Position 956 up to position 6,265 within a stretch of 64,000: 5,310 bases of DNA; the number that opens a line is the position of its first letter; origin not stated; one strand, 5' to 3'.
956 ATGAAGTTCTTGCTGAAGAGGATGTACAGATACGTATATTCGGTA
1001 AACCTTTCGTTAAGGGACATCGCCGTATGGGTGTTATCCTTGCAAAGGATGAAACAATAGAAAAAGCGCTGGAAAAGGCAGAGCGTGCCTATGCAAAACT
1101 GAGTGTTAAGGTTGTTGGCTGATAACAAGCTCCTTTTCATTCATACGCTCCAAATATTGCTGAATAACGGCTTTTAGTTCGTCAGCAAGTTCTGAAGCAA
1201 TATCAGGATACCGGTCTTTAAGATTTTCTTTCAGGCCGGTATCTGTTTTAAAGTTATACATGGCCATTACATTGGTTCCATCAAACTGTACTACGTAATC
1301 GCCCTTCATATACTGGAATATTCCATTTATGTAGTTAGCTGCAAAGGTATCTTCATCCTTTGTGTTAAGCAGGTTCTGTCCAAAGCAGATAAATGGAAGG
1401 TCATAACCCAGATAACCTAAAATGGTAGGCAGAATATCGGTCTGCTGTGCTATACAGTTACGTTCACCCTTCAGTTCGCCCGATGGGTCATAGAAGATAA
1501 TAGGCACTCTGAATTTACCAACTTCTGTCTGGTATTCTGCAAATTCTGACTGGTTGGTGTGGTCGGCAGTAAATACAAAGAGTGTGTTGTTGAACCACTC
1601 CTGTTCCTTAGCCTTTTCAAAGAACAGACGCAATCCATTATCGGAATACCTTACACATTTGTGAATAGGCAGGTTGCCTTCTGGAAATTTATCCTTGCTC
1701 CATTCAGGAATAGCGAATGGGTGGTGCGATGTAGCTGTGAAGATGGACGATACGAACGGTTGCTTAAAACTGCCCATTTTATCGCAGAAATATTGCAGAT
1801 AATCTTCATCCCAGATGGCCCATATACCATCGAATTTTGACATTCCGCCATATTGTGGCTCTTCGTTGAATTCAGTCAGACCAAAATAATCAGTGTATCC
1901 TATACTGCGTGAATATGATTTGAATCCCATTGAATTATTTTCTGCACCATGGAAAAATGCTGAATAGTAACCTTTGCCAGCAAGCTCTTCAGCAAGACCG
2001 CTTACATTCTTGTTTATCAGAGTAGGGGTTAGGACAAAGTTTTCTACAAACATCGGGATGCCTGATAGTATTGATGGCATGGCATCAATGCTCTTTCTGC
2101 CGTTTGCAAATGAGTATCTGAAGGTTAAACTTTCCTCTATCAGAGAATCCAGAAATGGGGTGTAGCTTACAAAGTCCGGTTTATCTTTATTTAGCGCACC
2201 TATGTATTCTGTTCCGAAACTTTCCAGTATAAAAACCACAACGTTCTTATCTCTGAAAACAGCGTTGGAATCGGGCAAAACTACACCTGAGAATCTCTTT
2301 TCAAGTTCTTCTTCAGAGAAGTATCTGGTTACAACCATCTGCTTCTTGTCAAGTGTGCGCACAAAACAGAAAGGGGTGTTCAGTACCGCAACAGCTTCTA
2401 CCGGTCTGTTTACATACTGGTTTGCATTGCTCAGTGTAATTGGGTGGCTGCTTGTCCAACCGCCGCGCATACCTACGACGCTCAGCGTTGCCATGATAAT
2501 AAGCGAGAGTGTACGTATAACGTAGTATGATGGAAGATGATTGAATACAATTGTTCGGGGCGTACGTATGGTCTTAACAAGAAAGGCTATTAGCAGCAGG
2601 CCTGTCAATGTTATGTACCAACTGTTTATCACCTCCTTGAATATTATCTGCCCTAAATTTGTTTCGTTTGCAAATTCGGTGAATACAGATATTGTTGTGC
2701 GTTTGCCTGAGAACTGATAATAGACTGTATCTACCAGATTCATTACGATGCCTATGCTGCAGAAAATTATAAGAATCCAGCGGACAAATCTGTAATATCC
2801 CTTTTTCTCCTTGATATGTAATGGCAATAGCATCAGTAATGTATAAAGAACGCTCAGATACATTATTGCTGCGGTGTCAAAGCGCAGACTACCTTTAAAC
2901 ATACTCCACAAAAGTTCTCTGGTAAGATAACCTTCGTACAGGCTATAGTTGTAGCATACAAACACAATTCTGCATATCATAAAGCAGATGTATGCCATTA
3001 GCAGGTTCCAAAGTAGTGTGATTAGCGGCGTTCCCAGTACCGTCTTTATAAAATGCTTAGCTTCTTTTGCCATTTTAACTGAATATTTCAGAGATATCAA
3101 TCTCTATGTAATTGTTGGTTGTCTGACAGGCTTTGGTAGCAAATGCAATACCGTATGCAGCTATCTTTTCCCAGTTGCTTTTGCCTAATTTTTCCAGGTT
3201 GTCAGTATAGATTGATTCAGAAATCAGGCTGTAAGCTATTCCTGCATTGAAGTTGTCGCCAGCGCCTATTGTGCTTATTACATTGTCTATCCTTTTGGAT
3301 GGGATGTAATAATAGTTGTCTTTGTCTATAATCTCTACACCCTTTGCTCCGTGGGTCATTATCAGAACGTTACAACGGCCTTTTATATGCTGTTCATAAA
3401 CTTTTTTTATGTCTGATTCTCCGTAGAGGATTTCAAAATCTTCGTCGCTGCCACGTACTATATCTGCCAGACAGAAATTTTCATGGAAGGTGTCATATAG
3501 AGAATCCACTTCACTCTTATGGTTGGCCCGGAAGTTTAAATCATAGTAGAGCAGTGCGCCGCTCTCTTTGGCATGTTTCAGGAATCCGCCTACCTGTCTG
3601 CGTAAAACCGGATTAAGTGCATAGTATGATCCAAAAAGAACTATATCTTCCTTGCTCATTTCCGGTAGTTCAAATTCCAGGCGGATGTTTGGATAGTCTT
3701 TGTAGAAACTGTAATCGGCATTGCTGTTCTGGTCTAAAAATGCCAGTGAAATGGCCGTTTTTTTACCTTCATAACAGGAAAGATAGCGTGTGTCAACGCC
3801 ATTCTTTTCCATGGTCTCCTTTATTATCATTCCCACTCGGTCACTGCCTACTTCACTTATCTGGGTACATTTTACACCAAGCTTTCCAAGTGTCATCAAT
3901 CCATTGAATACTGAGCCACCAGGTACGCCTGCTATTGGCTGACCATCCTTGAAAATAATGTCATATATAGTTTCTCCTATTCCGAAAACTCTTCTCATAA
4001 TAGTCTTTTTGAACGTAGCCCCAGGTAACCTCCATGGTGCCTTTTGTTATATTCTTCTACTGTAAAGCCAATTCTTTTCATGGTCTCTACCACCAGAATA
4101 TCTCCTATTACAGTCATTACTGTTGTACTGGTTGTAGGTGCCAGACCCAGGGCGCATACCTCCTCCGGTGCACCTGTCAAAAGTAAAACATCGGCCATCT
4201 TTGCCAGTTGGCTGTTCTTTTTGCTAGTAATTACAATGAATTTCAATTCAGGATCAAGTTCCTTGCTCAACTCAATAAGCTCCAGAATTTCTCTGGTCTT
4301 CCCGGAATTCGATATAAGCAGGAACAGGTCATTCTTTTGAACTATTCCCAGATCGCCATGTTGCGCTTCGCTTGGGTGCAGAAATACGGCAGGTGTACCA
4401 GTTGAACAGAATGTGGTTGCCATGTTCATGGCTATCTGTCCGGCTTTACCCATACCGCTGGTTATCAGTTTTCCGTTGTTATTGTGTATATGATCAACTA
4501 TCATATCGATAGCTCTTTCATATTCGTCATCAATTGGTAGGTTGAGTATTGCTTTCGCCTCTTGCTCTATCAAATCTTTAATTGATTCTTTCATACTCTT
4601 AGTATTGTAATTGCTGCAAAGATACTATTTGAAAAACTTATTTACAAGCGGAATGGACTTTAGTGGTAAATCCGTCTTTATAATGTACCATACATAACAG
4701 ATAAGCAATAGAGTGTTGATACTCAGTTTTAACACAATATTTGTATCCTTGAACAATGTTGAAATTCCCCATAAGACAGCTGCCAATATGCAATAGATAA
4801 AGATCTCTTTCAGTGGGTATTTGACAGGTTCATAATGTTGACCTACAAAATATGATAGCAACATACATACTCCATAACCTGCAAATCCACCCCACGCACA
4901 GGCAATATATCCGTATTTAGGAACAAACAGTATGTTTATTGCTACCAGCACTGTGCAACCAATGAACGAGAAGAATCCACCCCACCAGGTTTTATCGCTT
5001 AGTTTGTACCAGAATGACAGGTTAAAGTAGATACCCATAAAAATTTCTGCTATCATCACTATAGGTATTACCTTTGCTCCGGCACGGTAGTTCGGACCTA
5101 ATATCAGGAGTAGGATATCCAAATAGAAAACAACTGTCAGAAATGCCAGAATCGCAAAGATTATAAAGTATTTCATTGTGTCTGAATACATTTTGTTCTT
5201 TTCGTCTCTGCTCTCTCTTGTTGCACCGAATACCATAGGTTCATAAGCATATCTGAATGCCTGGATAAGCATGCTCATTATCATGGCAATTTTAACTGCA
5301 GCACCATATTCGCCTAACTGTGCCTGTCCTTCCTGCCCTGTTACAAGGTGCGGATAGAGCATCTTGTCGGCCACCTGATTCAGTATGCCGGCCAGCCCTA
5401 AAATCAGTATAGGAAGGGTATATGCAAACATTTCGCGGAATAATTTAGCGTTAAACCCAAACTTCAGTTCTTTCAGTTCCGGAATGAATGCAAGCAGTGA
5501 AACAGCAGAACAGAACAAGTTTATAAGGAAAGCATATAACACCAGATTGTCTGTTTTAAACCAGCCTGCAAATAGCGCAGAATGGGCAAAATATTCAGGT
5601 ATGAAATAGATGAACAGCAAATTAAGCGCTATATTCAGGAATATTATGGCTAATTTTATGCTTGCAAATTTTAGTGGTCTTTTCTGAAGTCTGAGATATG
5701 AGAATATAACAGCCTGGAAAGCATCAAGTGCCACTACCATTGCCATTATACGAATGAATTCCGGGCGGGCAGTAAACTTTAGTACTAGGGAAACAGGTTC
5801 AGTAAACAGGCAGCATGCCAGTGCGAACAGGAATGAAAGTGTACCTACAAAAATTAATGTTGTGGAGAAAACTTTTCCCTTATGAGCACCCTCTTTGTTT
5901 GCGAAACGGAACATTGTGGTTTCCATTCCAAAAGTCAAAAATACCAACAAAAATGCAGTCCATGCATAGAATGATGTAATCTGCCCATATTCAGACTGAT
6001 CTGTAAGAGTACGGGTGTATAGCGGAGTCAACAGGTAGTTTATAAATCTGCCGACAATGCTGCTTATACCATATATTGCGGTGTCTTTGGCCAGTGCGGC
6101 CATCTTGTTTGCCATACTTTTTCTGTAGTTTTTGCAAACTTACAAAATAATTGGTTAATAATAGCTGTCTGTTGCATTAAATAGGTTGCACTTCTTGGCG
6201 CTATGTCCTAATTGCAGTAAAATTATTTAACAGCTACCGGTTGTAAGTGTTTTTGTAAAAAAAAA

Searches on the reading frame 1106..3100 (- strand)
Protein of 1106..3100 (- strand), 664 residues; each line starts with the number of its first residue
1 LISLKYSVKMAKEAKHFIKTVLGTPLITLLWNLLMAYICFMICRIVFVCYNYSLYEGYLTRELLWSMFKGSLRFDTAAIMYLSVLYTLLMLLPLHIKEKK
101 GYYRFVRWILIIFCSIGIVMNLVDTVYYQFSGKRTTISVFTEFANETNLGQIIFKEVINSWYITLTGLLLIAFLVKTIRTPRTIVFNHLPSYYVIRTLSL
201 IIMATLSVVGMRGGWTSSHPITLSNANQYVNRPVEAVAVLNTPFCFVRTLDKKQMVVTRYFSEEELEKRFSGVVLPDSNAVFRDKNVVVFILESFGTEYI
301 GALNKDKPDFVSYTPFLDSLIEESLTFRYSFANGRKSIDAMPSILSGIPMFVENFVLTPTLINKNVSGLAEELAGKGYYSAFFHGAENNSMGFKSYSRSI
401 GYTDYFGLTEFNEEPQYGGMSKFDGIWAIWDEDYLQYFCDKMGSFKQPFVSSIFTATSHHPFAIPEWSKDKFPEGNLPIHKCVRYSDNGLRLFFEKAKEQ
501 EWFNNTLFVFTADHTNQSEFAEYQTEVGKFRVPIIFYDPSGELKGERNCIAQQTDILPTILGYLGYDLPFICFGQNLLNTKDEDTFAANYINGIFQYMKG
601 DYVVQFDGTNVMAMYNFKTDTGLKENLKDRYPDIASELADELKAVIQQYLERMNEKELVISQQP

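Call 8: search_protein_families(library=pfam, proteins=[window:1106-3100:-], max_evalue=0.001)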
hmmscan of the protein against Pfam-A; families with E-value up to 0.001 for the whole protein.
window:1106-3100:- (664 aa): 1 family
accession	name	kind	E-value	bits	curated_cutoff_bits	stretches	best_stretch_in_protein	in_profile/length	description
PF00884.28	Sulfatase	-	1.8e-28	100.2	25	1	285-566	1-301/301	Sulfatase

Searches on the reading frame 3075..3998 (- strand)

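Call 8: search_protein_families(library=pfam, proteins=[window:3075-3998:-], max_evalue=0.001)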
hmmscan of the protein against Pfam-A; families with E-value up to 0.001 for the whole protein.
window:3075-3998:- (307 aa): 1 family
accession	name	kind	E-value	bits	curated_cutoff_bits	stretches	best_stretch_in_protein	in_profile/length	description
PF00294.29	PfkB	-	4.1e-33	115.5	25.8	1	3-295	3-294/302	pfkB family carbohydrate kinase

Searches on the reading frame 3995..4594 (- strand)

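Call 8: search_protein_families(library=pfam, proteins=[window:3995-4594:-], max_evalue=0.001)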
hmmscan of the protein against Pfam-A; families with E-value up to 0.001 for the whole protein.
window:3995-4594:- (199 aa): 2 families
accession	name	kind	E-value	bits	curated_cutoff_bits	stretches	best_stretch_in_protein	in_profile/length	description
PF01380.27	SIS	-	2e-23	83.1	25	1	39-169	5-130/131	SIS domain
PF13580.11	SIS_2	-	4.1e-06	27.3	27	0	85-124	101-138/138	SIS domain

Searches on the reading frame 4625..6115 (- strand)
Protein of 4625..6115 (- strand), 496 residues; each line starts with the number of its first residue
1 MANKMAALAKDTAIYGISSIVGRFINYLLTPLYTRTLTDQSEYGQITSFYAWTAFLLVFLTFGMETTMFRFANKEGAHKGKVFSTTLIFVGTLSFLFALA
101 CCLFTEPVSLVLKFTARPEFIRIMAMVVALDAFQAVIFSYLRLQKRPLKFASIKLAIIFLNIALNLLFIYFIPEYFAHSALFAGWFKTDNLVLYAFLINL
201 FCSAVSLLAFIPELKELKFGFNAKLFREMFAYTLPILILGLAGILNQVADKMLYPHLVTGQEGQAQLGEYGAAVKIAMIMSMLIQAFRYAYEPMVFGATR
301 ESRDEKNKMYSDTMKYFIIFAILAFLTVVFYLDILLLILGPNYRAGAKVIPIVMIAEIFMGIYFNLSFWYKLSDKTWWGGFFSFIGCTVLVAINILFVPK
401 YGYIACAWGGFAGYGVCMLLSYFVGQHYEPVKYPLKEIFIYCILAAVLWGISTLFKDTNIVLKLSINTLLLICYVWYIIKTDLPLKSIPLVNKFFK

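Call 8: search_protein_families(library=pfam, proteins=[window:4625-6115:-], max_evalue=0.001)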
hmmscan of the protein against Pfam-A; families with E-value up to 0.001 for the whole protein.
window:4625-6115:- (496 aa): 2 families
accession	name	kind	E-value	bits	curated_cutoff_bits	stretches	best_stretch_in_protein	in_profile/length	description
PF01943.22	Polysacc_synt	-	9.1e-12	45.4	28.2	1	8-286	1-260/274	Polysaccharide biosynthesis protein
PF13440.11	Polysacc_synt_3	-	1.4e-07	31.5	23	1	40-328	8-274/293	Polysaccharide biosynthesis protein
